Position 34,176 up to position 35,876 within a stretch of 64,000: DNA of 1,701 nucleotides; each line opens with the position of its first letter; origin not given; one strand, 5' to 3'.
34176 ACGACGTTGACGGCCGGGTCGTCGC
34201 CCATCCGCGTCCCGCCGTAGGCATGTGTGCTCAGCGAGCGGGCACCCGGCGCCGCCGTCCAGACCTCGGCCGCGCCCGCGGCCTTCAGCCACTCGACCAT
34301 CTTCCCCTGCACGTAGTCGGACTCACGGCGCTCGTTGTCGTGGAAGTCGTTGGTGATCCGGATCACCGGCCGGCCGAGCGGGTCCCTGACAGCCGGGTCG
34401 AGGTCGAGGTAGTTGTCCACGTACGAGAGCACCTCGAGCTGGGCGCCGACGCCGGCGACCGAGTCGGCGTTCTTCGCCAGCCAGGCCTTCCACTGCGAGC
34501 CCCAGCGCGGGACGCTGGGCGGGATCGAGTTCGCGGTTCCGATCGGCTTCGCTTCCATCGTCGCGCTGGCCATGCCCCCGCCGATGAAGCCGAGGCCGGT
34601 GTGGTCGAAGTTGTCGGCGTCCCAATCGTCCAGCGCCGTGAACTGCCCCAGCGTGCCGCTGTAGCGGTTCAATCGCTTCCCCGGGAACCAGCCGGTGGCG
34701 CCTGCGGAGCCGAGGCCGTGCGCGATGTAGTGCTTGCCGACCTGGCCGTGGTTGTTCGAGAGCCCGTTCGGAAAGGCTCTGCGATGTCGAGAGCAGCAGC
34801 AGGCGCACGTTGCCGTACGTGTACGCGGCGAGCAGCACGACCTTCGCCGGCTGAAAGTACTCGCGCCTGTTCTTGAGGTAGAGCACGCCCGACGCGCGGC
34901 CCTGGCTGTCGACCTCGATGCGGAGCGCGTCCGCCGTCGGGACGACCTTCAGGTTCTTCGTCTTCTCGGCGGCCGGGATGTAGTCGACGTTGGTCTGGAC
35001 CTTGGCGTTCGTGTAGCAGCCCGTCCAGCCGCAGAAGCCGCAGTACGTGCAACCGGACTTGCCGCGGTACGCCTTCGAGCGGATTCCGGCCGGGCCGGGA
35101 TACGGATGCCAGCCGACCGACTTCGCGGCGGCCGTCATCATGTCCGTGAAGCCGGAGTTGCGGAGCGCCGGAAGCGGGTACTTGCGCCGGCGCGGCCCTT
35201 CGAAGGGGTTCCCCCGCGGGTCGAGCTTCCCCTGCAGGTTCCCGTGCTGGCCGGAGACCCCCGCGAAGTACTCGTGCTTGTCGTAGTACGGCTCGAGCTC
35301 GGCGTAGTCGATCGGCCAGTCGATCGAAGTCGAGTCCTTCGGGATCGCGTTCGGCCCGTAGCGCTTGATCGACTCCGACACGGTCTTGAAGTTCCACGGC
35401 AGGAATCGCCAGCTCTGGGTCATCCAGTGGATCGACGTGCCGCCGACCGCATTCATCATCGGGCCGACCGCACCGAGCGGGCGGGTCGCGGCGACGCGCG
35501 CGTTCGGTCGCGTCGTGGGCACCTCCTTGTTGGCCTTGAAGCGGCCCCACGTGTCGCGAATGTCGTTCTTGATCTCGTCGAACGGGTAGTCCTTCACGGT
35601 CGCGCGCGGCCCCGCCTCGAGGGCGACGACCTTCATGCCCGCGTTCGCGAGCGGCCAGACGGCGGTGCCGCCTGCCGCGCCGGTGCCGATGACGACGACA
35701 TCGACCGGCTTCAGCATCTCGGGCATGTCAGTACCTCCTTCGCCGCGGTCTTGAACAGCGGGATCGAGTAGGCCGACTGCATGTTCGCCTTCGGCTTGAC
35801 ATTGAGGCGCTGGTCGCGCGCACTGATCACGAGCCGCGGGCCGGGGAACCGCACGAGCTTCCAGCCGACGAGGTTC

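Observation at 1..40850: Patchy frame disruptions: conserved proteins only readable by hopping between frames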

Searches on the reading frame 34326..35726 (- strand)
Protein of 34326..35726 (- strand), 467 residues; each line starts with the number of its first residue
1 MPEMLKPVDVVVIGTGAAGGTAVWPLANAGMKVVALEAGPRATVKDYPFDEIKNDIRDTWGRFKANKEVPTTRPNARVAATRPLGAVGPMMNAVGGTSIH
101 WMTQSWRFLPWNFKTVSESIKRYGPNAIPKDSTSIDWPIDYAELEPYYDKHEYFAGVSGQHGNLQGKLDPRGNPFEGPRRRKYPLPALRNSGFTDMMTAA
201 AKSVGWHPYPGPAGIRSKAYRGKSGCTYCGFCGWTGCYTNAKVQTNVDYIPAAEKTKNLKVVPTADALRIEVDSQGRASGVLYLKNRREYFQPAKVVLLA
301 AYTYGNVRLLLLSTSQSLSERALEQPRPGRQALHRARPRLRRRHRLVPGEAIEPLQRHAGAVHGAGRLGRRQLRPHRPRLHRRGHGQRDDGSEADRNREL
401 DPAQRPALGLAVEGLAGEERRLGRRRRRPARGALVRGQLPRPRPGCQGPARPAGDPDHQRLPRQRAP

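Call 39: list_cluster_members(proteins=[window:34326-35726:-, window:20571-21806:+, window:7383-8093:+, window:36515-37009:+, window:13726-14136:+, window:57319-58566:-, window:12717-13679:+, window:26413-26715:-, window:22785-23924:+, window:5116-7209:-])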
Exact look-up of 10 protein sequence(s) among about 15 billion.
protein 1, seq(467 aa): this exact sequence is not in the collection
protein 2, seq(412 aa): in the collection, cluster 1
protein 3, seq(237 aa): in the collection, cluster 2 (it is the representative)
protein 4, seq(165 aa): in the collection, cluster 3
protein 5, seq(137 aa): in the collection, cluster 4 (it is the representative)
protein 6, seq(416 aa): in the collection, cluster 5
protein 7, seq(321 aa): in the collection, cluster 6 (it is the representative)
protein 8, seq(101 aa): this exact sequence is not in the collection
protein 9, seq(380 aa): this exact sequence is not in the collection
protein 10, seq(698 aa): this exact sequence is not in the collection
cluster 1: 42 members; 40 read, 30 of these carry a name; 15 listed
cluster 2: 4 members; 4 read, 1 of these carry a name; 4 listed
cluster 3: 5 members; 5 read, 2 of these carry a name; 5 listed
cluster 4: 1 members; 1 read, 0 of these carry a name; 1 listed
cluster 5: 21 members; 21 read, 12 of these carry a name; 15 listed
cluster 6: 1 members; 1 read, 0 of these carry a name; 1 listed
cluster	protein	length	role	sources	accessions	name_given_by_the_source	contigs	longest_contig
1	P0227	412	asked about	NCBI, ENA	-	-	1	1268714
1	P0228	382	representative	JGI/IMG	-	glycosyltransferase involved in cell wall biosynthesis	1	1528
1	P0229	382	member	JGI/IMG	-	glycosyltransferase involved in cell wall biosynthesis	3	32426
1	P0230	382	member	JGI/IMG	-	glycosyltransferase involved in cell wall biosynthesis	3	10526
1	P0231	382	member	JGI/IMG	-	glycosyltransferase involved in cell wall biosynthesis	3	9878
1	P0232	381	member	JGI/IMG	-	glycosyltransferase involved in cell wall biosynthesis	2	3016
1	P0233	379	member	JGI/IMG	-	glycosyltransferase involved in cell wall biosynthesis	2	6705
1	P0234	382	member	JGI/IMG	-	glycosyltransferase involved in cell wall biosynthesis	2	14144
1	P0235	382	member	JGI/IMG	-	glycosyltransferase involved in cell wall biosynthesis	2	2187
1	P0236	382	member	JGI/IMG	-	glycosyltransferase involved in cell wall biosynthesis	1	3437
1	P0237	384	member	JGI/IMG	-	glycosyltransferase involved in cell wall biosynthesis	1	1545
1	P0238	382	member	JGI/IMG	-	glycosyltransferase involved in cell wall biosynthesis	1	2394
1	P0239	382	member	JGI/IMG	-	glycosyltransferase involved in cell wall biosynthesis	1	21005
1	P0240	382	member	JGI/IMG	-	glycosyltransferase involved in cell wall biosynthesis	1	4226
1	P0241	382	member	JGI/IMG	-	glycosyltransferase involved in cell wall biosynthesis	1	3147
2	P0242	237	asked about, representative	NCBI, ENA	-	-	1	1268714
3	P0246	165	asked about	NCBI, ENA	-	-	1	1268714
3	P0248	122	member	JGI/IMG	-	uncharacterized cupredoxin-like copper-binding protein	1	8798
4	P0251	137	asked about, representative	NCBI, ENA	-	-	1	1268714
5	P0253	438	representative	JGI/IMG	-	O-antigen ligase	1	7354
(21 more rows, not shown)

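Call 41: find_encoding_contigs(protein=P0248, flank=10000, max_places=3)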
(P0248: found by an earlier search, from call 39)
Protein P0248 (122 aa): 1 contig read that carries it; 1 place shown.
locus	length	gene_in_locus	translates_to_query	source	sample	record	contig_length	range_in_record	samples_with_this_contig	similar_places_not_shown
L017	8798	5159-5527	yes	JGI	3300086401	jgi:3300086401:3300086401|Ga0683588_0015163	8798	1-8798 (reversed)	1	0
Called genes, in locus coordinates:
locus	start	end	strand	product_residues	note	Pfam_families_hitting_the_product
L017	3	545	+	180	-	?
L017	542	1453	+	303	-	PF13469:Sulfotransfer_3 (weak)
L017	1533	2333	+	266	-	PF01370:Epimerase, PF01073:3Beta_HSD (faint), PF16363:GDP_Man_Dehyd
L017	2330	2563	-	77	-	-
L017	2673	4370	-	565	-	PF05199:GMC_oxred_C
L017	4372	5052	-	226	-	PF13618:Gluconate_2-dh3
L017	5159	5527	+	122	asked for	PF13473:Cupredoxin_1 (weak), PF00127:Copper-bind (weak)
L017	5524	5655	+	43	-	-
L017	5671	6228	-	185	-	PF13560:HTH_31, PF01381:HTH_3, PF12844:HTH_19, PF13443:HTH_26 (weak), PF07883:Cupin_2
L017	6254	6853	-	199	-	PF13489:Methyltransf_23, PF13847:Methyltransf_31, PF08241:Methyltransf_11, PF08242:Methyltransf_12, PF13649:Methyltransf_25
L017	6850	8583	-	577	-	PF19830:DUF6311 (weak)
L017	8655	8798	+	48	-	?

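Call 42: find_encoding_contigs(protein=P0229, flank=10000, max_places=4)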
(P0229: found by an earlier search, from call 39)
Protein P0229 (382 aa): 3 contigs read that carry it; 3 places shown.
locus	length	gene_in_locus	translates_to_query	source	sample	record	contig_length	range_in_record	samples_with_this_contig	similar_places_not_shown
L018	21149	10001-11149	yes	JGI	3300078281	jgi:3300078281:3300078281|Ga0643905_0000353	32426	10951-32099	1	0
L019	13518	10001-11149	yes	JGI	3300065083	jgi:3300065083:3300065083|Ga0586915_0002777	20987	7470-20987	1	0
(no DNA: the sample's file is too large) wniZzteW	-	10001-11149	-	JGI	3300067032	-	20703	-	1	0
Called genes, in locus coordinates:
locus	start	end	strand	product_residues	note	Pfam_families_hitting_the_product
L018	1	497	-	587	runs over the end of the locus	-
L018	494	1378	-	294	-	PF01073:3Beta_HSD, PF01370:Epimerase, PF02719:Polysacc_synt_2, PF04321:RmlD_sub_bind, PF05368:NmrA, PF07993:NAD_binding_4 (faint), PF16363:GDP_Man_Dehyd, PF13460:NAD_binding_10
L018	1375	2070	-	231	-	PF00535:Glycos_transf_2, PF13641:Glyco_tranf_2_3 (weak)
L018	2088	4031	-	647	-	PF05050:Methyltransf_21, PF13489:Methyltransf_23, PF08241:Methyltransf_11, PF08242:Methyltransf_12, PF13649:Methyltransf_25, PF13847:Methyltransf_31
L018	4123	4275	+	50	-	-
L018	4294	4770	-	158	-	-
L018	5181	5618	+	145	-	-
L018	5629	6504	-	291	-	PF05050:Methyltransf_21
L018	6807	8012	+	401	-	PF00535:Glycos_transf_2, PF26629:GT2_TM_C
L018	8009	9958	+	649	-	-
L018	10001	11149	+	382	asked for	PF13439:Glyco_transf_4, PF13579:Glyco_trans_4_4, PF20706:GT4-conflict, PF00534:Glycos_transf_1, PF13692:Glyco_trans_1_4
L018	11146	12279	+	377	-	PF13439:Glyco_transf_4, PF13579:Glyco_trans_4_4, PF20706:GT4-conflict, PF00534:Glycos_transf_1, PF13692:Glyco_trans_1_4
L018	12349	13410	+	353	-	PF20706:GT4-conflict (weak), PF00534:Glycos_transf_1, PF13692:Glyco_trans_1_4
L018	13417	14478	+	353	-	PF20706:GT4-conflict, PF00534:Glycos_transf_1, PF13692:Glyco_trans_1_4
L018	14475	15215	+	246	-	PF02353:CMAS (weak), PF01209:Ubie_methyltran, PF05148:Methyltransf_8 (faint), PF13489:Methyltransf_23, PF13847:Methyltransf_31, PF08241:Methyltransf_11, PF08242:Methyltransf_12, PF13649:Methyltransf_25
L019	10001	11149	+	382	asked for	PF13439:Glyco_transf_4, PF13579:Glyco_trans_4_4, PF20706:GT4-conflict, PF00534:Glycos_transf_1, PF13692:Glyco_trans_1_4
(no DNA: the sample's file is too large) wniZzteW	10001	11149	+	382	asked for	PF13439:Glyco_transf_4, PF13579:Glyco_trans_4_4, PF20706:GT4-conflict, PF00534:Glycos_transf_1, PF13692:Glyco_trans_1_4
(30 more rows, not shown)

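Call 43: find_encoding_contigs(protein=P0253, flank=10000, max_places=3)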
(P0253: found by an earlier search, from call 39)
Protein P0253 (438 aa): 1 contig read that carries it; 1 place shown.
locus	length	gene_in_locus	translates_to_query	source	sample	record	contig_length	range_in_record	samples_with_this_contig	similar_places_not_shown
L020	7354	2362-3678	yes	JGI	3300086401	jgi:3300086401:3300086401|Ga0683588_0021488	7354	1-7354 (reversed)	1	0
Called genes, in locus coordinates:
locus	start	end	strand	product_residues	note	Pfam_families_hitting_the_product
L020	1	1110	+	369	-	?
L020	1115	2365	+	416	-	PF13439:Glyco_transf_4, PF13579:Glyco_trans_4_4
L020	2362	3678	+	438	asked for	PF04932:Wzy_C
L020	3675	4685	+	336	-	PF13439:Glyco_transf_4, PF13579:Glyco_trans_4_4, PF00534:Glycos_transf_1, PF13692:Glyco_trans_1_4, PF13524:Glyco_trans_1_2, PF20706:GT4-conflict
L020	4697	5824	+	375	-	PF00535:Glycos_transf_2, PF13641:Glyco_tranf_2_3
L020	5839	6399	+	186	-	PF02397:Bac_transf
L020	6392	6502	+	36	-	-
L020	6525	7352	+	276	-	?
